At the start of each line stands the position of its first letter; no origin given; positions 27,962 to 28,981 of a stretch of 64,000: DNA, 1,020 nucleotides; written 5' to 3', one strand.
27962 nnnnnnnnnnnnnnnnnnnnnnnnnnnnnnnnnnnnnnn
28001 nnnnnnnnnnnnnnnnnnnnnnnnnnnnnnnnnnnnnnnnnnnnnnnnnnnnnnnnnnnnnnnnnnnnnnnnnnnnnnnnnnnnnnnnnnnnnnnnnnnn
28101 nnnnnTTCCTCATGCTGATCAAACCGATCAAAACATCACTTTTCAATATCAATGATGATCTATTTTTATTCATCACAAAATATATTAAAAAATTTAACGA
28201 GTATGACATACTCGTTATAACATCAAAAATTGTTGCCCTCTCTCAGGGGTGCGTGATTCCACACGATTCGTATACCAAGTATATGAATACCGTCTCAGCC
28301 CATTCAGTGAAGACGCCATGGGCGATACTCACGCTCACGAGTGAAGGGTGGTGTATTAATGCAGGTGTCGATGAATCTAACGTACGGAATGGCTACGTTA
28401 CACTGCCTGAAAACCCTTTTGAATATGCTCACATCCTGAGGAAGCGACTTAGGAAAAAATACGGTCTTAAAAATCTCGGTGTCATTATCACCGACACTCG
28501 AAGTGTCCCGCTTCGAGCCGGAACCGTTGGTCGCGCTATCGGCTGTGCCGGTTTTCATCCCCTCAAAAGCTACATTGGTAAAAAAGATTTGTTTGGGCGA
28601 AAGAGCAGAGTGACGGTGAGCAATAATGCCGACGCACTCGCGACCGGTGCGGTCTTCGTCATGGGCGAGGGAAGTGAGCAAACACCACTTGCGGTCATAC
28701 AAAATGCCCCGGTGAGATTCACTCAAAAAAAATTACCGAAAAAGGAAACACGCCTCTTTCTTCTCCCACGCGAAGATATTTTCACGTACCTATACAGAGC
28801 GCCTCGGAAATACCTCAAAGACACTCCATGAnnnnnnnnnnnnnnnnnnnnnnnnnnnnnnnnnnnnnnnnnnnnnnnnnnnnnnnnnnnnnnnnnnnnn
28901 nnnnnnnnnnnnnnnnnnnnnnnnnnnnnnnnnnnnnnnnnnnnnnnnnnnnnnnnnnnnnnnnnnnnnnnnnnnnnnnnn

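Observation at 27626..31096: Compact glutamyl-ligase cluster: CofE-like gamma-ligase, RimK/CofF-like alpha-ligase and 5-formyl-THF cyclo-ligase, flanked by small membrane proteins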

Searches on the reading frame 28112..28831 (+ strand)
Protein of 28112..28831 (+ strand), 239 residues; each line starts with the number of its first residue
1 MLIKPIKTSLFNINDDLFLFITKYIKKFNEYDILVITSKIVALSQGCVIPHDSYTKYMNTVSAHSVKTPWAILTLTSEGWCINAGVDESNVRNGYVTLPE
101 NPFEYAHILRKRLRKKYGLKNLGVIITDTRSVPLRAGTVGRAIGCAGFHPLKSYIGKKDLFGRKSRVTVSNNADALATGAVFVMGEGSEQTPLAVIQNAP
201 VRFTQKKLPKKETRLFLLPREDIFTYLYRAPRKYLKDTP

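Call 3: search_protein_families(library=pfam, proteins=[window:28112-28831:+], max_evalue=0.01)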
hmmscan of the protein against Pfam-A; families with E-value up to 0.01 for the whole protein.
window:28112-28831:+ (239 aa): 1 family
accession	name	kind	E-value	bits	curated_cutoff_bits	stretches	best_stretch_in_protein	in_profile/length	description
PF01996.21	F420_ligase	-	1.1e-41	143.2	25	2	71-198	90-218/218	F420-0:Gamma-glutamyl ligase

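Call 4: search_protein_families(library=ncbifam, proteins=[window:28112-28831:+], max_evalue=0.01)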
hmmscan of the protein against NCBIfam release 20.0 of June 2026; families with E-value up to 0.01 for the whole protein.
window:28112-28831:+ (239 aa): 4 families
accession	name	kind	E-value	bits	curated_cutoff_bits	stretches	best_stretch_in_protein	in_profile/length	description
TIGR04132.1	intra_fol_E_lig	hypoth_equivalog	1.3e-49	168.7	350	1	1-224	1-230/241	putative folate metabolism gamma-glutamate ligase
TIGR01916.1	F420_cofE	equivalog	2.9e-41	141.5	180.65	2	72-210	93-232/244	coenzyme F420-0:L-glutamate ligase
NF009809.0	PRK13293.1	equivalog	1.3e-39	136.1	274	1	71-214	92-236/253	coenzyme F420-0:L-glutamate ligase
NF009810.0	PRK13294.1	equivalog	1.5e-28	99.9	304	1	11-224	24-242/449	coenzyme F420-0:L-glutamate ligase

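Call 5: find_homologous_proteins(query=window:28112-28831:+)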
Query window:28112-28831:+ (239 aa): 707 proteins with E <= 0.001 among 949 candidates; the best 120 are listed.
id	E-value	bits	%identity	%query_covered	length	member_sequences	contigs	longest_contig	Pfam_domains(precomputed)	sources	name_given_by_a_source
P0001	1.1e-156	537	100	100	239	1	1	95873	PF01996.22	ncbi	-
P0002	1.8e-105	370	68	99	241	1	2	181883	PF01996.22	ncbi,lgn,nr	ncbi:MAG: coenzyme F420-0:L-glutamate ligase [Candidatus Pacebacteria bacterium]|nr:coenzyme F420-0:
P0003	2.8e-104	366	69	99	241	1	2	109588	PF01996.22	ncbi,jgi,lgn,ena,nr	ncbi:MAG: coenzyme F420-0:L-glutamate ligase [Candidatus Kaiserbacteria bacterium]|nr:coenzyme F420-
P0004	2.8e-103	363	69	97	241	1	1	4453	PF01996.22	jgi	jgi:dihydrofolate synthase / folylpolyglutamate synthase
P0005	1.3e-102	360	67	100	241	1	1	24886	PF01996.22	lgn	-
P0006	3.8e-101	356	69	96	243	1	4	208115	PF01996.22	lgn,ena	-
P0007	9.7e-84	299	60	95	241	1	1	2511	PF01996.22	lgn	-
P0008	3.7e-79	284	59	98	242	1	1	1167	PF01996.22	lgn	-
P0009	8.0e-79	283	60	96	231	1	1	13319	PF01996.22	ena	-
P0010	2.2e-77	278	59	96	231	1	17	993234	PF01996.22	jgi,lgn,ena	jgi:coenzyme F420-0:L-glutamate ligase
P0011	1.2e-76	276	58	97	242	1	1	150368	PF01996.22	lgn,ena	-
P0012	1.7e-76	275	57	96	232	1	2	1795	PF01996.22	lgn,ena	-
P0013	1.8e-76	275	57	96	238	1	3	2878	PF01996.22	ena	-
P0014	2.4e-76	274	57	94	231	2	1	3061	PF01996.22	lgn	-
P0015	3.9e-76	274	56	96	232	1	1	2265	PF01996.22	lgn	-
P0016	4.9e-76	273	57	96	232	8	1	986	PF01996.22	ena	-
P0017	7.8e-76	273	55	96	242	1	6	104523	PF01996.22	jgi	jgi:coenzyme F420-0:L-glutamate ligase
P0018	1.7e-75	272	57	96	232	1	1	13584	PF01996.22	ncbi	-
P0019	2.4e-75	271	58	95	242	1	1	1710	PF01996.22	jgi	-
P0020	7.0e-75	270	58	95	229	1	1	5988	PF01996.22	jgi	-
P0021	1.1e-74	269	57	95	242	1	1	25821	PF01996.22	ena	-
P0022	2.5e-74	268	56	96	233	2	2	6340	PF01996.22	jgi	jgi:dihydrofolate synthase / folylpolyglutamate synthase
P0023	3.7e-74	267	57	96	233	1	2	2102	PF01996.22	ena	-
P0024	4.7e-74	267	53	96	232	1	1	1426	PF01996.22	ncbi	-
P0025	7.7e-74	266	55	96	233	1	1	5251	PF01996.22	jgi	jgi:coenzyme F420-0:L-glutamate ligase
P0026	9.1e-74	266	58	95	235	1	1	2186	PF01996.22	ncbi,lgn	-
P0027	1.6e-73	265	54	96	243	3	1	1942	PF01996.22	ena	-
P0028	3.8e-73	264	55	99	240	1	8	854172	PF01996.22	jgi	jgi:coenzyme F420-0:L-glutamate ligase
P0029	4.7e-73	264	54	96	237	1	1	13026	PF01996.22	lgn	-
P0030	4.8e-73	264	56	96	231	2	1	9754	PF01996.22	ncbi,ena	-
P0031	7.2e-73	263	53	99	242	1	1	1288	PF01996.22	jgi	jgi:F420-0:gamma-glutamyl ligase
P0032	7.4e-73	263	54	99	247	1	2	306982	PF01996.22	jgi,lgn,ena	-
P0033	1.3e-72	262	56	95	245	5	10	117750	PF01996.22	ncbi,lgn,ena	ncbi:MAG: coenzyme F420-0:L-glutamate ligase [Patescibacteria group bacterium]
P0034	2.5e-72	261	57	95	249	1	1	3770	PF01996.22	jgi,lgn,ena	-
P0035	2.6e-72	261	55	97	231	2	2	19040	PF01996.22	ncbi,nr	ncbi:MAG: coenzyme F420-0:L-glutamate ligase [Candidatus Buchananbacteria bacterium]|nr:coenzyme F42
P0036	5.8e-72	260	55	97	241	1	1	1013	PF01996.22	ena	-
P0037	6.2e-72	260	55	96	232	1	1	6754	PF01996.22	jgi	jgi:coenzyme F420-0:L-glutamate ligase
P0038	6.2e-72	260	55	97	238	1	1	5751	PF01996.22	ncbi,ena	-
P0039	7.5e-72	260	56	95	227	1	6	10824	PF01996.22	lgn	-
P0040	1.5e-71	259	54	96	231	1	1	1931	PF01996.22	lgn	-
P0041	1.5e-71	259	55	97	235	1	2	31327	PF01996.22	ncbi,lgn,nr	ncbi:MAG: coenzyme F420-0:L-glutamate ligase [Patescibacteria group bacterium]|nr:coenzyme F420-0:L-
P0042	1.7e-71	259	57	96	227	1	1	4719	PF01996.22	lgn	-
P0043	2.4e-71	258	55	95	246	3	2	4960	PF01996.22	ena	-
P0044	2.9e-71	258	53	97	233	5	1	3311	PF01996.22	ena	-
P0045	3.4e-71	258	53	96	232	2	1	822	PF01996.22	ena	-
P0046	3.7e-71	258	56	96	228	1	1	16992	PF01996.22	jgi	jgi:coenzyme F420-0:L-glutamate ligase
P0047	7.0e-71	257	55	95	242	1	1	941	PF01996.22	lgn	-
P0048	1.1e-70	256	52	99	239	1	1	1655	PF01996.22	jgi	jgi:coenzyme F420-0:L-glutamate ligase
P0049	1.6e-70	255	54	96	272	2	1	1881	PF01996.22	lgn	-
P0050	1.9e-70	255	54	96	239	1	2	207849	PF01996.22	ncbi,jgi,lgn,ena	ncbi:MAG: coenzyme F420-0:L-glutamate ligase [Candidatus Paceibacterota bacterium]|jgi:F420-0:gamma-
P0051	2.7e-70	255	52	99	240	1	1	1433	PF01996.22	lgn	-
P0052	3.0e-70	255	54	97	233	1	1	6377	PF01996.22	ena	-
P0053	3.8e-70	254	56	95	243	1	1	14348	PF01996.22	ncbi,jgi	ncbi:MAG: hypothetical protein RLZZ230_442 [Candidatus Parcubacteria bacterium]|jgi:coenzyme F420-0:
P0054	4.7e-70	254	55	95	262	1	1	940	PF01996.22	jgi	-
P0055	4.9e-70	254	54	97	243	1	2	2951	PF01996.22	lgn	-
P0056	7.1e-70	253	53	96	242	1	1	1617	PF01996.22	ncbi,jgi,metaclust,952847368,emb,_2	jgi:F420-0:gamma-glutamyl ligase|metaclust:\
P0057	9.2e-70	253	53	96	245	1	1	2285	PF01996.22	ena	-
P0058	9.2e-70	253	54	94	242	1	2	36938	PF01996.22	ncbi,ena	-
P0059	1.0e-69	253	52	100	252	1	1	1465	PF01996.22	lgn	-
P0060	1.1e-69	253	55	95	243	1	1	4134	PF01996.22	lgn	-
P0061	1.1e-69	253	55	95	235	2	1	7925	PF01996.22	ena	-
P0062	1.2e-69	253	56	95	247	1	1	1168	PF01996.22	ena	-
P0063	1.2e-69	253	53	99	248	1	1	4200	PF01996.22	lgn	-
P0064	1.2e-69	253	54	95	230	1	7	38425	PF01996.22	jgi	jgi:dihydrofolate synthase / folylpolyglutamate synthase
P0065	1.4e-69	252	54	97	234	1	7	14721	PF01996.22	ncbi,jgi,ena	jgi:coenzyme F420-0:L-glutamate ligase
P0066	2.0e-69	252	54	96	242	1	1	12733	PF01996.22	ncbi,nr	ncbi:coenzyme F420-0:L-glutamate ligase [Candidatus Parcubacteria bacterium]|nr:coenzyme F420-0:L-gl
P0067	2.1e-69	252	53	99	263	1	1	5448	PF01996.22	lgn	-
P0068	2.8e-69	251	52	98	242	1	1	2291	PF01996.22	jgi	jgi:coenzyme F420-0:L-glutamate ligase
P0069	4.0e-69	251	54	95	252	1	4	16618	PF01996.22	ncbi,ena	-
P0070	4.3e-69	251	54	96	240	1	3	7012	PF01996.22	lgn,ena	-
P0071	4.6e-69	251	54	95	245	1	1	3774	PF01996.22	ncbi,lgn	-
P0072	7.9e-69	250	53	95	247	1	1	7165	PF01996.22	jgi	jgi:coenzyme F420-0:L-glutamate ligase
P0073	8.3e-69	250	53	96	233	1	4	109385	PF01996.22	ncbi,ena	ncbi:MAG: coenzyme F420-0:L-glutamate ligase [Patescibacteria group bacterium]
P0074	1.0e-68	250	54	96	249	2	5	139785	PF01996.22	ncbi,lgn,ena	ncbi:MAG: coenzyme F420-0:L-glutamate ligase [Patescibacteria group bacterium]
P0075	1.0e-68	249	52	97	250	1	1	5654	PF01996.22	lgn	-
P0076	1.1e-68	249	53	96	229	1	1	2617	PF01996.22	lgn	-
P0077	1.3e-68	249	55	96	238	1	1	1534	PF01996.22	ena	-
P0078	1.9e-68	249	53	100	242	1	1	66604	PF01996.22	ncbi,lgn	-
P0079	1.9e-68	249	53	97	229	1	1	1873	PF01996.22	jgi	jgi:dihydrofolate synthase / folylpolyglutamate synthase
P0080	2.0e-68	249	53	95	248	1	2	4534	PF01996.22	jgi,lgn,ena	-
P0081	2.0e-68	249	52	96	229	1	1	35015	PF01996.22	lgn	-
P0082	3.2e-68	248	55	95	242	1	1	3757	PF01996.22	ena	-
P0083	3.4e-68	248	55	95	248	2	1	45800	PF01996.22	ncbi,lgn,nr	ncbi:MAG: coenzyme F420-0:L-glutamate ligase [Candidatus Pacebacteria bacterium]|nr:coenzyme F420-0:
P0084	4.7e-68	247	54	96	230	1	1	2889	PF01996.22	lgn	-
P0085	6.0e-68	247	54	96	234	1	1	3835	PF01996.22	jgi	-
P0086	7.2e-68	247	52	99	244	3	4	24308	PF01996.22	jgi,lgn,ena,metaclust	metaclust:\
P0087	7.5e-68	247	52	99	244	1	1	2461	PF01996.22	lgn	-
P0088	8.3e-68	247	51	95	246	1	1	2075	PF01996.22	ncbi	-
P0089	8.4e-68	247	53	96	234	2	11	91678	PF01996.22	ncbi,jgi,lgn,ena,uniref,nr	ncbi:hypothetical protein A2755_00955 [Candidatus Wolfebacteria bacterium RIFCSPHIGHO2_01_FULL_48_22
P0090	1.3e-67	246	52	97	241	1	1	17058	PF01996.22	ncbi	-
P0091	1.7e-67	246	52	100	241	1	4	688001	PF01996.22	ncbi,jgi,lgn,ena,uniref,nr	ncbi:MAG: hypothetical protein A2571_03315 [Candidatus Vogelbacteria bacterium RIFOXYD1_FULL_44_32]|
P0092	2.9e-67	245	53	96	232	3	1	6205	PF01996.22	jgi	jgi:F420-0:gamma-glutamyl ligase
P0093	2.9e-67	245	54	96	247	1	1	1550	PF01996.22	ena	-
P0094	5.9e-67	244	52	96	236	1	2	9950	PF01996.22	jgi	jgi:F420-0:gamma-glutamyl ligase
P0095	6.0e-67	244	54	95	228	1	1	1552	PF01996.22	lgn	-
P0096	7.3e-67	243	55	96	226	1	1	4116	PF01996.22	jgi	jgi:coenzyme F420-0:L-glutamate ligase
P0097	7.5e-67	243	52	100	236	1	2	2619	PF01996.22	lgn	-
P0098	8.1e-67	243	51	96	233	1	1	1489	PF01996.22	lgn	-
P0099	9.1e-67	243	55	96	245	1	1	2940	PF01996.22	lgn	-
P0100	2.5e-66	242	51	95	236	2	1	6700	PF01996.22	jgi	-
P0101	4.3e-66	241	51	95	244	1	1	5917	PF01996.22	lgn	-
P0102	4.9e-66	241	52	97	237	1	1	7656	PF01996.22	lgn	-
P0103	1.1e-65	240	54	95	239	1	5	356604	PF01996.22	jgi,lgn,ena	-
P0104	1.5e-65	239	52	97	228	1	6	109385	PF01996.22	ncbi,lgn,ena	ncbi:MAG: coenzyme F420-0:L-glutamate ligase [Patescibacteria group bacterium]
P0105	1.6e-65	239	51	96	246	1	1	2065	PF01996.22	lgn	-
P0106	6.3e-65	237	54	96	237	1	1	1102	PF01996.22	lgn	-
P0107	8.2e-65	237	53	95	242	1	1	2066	PF01996.22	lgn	-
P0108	8.2e-65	237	54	95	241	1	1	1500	PF01996.22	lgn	-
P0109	1.3e-64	236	52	96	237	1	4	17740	PF01996.22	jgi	jgi:coenzyme F420-0:L-glutamate ligase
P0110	1.4e-64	236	50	96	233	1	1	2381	PF01996.22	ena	-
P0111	1.4e-64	236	51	94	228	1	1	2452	PF01996.22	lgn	-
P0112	1.5e-64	236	51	96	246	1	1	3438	PF01996.22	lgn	-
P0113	1.6e-64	236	52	95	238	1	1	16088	PF01996.22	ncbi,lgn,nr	ncbi:MAG: coenzyme F420-0:L-glutamate ligase [Candidatus Vogelbacteria bacterium]|nr:coenzyme F420-0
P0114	2.4e-64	235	49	95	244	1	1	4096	PF01996.22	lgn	-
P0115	3.3e-64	235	51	97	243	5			PF01996.22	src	-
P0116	3.9e-64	235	51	100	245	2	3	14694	PF01996.22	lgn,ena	-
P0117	6.3e-64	234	52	95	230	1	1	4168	PF01996.22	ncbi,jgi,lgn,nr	ncbi:MAG TPA: coenzyme F420-0:L-glutamate ligase [Patescibacteria group bacterium]|jgi:F420-0:gamma-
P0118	7.3e-63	230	53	97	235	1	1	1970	PF01996.22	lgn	-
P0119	9.7e-63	230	54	82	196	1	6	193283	PF01996.22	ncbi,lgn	-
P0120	1.2e-62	230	50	91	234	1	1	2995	PF01996.22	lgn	-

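Call 12: find_related_loci(query=A1, collection=genome_contigs, flank=10000)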
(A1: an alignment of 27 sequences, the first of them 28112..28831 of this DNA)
Query A1 (239 aa) in genome_contigs; peptide patterns used: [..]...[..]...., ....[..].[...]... (x = any residue, [..] = any of these).
202 stretches matched a pattern; 196 encode a relative of the query (tblastn E <= 1e-3); the best 80 are kept; 80 distinct loci.
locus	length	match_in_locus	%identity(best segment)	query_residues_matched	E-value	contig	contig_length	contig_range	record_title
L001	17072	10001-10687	71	1-229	6e-111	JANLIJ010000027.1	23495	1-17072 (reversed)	MAG: Candidatus Kaiserbacteria bacterium isolate S40-12 k99_253255, whole genome shotgun sequence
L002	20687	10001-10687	70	1-229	2e-112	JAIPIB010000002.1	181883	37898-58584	MAG: Candidatus Paceibacterota bacterium isolate Tobar12.5m-G43 Tobar12-5m-C52, whole genome shotgun sequence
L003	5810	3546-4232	57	1-229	6e-85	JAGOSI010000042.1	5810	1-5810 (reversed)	MAG: Candidatus Paceibacterota bacterium isolate Gw_Eff_bin_314 Gw_Eff_45044_length_5810_cov_7.143410, whole genome shot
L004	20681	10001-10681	56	1-228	3e-78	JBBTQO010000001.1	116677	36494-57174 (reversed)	MAG: Patescibacteria group bacterium isolate H43-bin019_1 H43_bin019_1_000000000001, whole genome shotgun sequence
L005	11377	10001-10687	52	1-229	2e-77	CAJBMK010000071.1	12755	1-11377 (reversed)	uncultured bacterium isolate Loc090907-8m_bin-552 genome assembly, contig: bin-552:71/88, whole genome shotgun sequence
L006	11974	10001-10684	56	1-228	5e-77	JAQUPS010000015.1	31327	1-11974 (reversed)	MAG: Patescibacteria group bacterium isolate STD1_31 NODE_2888_length_31327_cov_7.266987_Sandtown_D1, whole genome shotg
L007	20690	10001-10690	54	1-229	8e-77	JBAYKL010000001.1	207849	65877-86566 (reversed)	MAG: Candidatus Paceibacterota bacterium isolate SO_2016_GW1_79 scaffold00119_OW334_2016, whole genome shotgun sequence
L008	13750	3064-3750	56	1-228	6e-77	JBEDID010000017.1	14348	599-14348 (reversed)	MAG: Candidatus Parcubacteria bacterium isolate NASQAN2015_010_A_bin.14 scaffold_000231, whole genome shotgun sequence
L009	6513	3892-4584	52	1-231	5e-77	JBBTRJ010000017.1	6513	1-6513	MAG: Patescibacteria group bacterium isolate H52-bin123_1 H52_bin123_1_000000000017, whole genome shotgun sequence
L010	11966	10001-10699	54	1-233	5e-76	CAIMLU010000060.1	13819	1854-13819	uncultured bacterium isolate Loclat_bin-20597 genome assembly, contig: bin-20597:60/66, whole genome shotgun sequence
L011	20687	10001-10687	53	1-229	9e-76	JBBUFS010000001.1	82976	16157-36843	MAG: Patescibacteria group bacterium isolate H43-bin098_1 H43_bin098_1_000000000001, whole genome shotgun sequence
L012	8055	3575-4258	54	1-228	7e-76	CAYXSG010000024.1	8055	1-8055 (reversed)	MAG TPA_asm: uncultured Candidatus Saccharibacteria bacterium isolate binchicken_co54_30 genome assembly, contig: NODE_1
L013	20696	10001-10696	54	1-229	2e-75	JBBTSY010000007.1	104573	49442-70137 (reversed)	MAG: Patescibacteria group bacterium isolate H41-bin026_1 H41_bin026_1_000000000007, whole genome shotgun sequence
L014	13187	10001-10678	53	1-229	2e-75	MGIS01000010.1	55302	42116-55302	MAG: Candidatus Wolfebacteria bacterium RIFCSPLOWO2_01_FULL_47_17b rifcsplowo2_01_scaffold_3301, whole genome shotgun se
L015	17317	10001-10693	55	1-232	8e-75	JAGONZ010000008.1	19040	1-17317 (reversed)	MAG: Candidatus Buchananbacteria bacterium isolate Gw_Eff_bin_20 Gw_Eff_6119_length_19040_cov_5.041876, whole genome sho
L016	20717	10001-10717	52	1-239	1e-74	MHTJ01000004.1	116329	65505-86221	MAG: Candidatus Vogelbacteria bacterium RIFOXYD1_FULL_44_32 rifoxyd1_full_scaffold_38, whole genome shotgun sequence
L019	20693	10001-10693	53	1-230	4e-69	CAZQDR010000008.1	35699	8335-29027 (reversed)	MAG TPA_asm: uncultured Candidatus Saccharibacteria bacterium isolate SRP286056_co1_742 genome assembly, contig: NODE_12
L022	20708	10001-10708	51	1-235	2e-73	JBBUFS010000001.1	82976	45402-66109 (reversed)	MAG: Patescibacteria group bacterium isolate H43-bin098_1 H43_bin098_1_000000000001, whole genome shotgun sequence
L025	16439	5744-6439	44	1-230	2e-53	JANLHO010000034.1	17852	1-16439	MAG: Patescibacteria group bacterium isolate P6-19 k99_288883, whole genome shotgun sequence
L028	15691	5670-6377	41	1-224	6e-47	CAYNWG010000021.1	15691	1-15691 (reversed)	MAG TPA_asm: uncultured Pseudomonadales bacterium isolate SRP286056_co1_440 genome assembly, contig: NODE_4578_length_15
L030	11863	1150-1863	38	1-229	7e-46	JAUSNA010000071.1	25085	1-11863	MAG: Candidatus Levyibacteriota bacterium isolate E19_metabat.bin.104 E19_k141_473318, whole genome shotgun sequence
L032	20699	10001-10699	41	1-222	4e-45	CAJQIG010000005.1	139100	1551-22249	uncultured Patescibacteria group bacterium isolate 0.2_20180412_Bin_MAXBIN_228_sub_1 genome assembly, contig: c_00000000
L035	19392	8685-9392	41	1-235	9e-45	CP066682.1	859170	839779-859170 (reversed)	MAG: Candidatus Kaiserbacteria bacterium isolate NC_groundwater_79_Ag_B-0.1um_58_26 chromosome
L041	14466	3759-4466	39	1-224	2e-43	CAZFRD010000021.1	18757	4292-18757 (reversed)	MAG TPA_asm: uncultured Pseudomonadales bacterium isolate SRP192515_co1_183 genome assembly, contig: NODE_2776_length_18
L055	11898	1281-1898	40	1-198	2e-41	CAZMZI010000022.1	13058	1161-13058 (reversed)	MAG TPA_asm: uncultured Pseudomonadales bacterium isolate SRP192515_co1_162 genome assembly, contig: NODE_4668_length_13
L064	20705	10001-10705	36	1-224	2e-40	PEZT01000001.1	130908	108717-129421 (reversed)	MAG: Candidatus Beckwithbacteria bacterium CG10_big_fil_rev_8_21_14_0_10_34_10 CG10_8_21_14_0.10_scaffold_207_c, whole g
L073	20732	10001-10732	35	1-230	2e-39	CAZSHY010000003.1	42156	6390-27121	MAG TPA_asm: uncultured Pseudomonadales bacterium isolate SRP286056_co1_709 genome assembly, contig: NODE_914_length_421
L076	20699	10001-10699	36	1-222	7e-39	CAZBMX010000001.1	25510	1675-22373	MAG TPA_asm: uncultured Pseudomonadales bacterium isolate SRP192515_co1_124 genome assembly, contig: NODE_1743_length_25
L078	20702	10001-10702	39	8-230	8e-47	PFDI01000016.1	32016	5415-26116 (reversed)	MAG: Candidatus Pacebacteria bacterium CG10_big_fil_rev_8_21_14_0_10_44_54 CG10_8_21_14_0.10_scaffold_1035_c, whole geno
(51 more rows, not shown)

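Call 15: search_solved_structures(query=window:28112-28831:+, max_evalue=0.001, show_alignments=1)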
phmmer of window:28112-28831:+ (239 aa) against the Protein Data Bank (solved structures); distinct sequences matched with E-value up to 0.001: 3.
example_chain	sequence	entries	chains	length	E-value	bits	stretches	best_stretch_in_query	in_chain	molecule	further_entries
2g9i_A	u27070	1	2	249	3.1e-25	92.4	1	70-199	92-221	F420-0:gamma-glutamyl ligase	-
7uld_A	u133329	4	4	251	3.2e-25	92.4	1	70-199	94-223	Coenzyme F420:L-glutamate ligase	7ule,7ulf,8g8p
2phn_A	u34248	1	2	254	3.3e-25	92.3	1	70-199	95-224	F420-0:gamma-glutamyl ligase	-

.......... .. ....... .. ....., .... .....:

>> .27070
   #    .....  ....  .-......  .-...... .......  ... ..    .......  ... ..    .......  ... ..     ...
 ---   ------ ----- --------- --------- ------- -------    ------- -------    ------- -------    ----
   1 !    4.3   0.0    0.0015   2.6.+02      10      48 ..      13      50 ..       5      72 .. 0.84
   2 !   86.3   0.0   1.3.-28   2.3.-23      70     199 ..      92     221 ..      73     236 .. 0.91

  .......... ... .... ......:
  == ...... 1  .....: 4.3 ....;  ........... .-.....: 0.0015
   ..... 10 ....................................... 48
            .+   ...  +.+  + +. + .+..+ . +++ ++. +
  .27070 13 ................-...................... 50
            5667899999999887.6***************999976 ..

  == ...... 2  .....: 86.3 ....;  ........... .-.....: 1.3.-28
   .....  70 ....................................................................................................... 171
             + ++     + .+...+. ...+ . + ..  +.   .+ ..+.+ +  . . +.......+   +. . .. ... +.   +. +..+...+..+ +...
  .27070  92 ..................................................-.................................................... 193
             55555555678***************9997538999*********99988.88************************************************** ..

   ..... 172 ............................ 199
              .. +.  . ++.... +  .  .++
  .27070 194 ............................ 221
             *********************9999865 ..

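Call 17: find_encoding_contigs(protein=window:28112-28831:+, flank=10000, max_places=3)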
Protein window:28112-28831:+ (239 aa): no gene with exactly this product is on record in the collection.
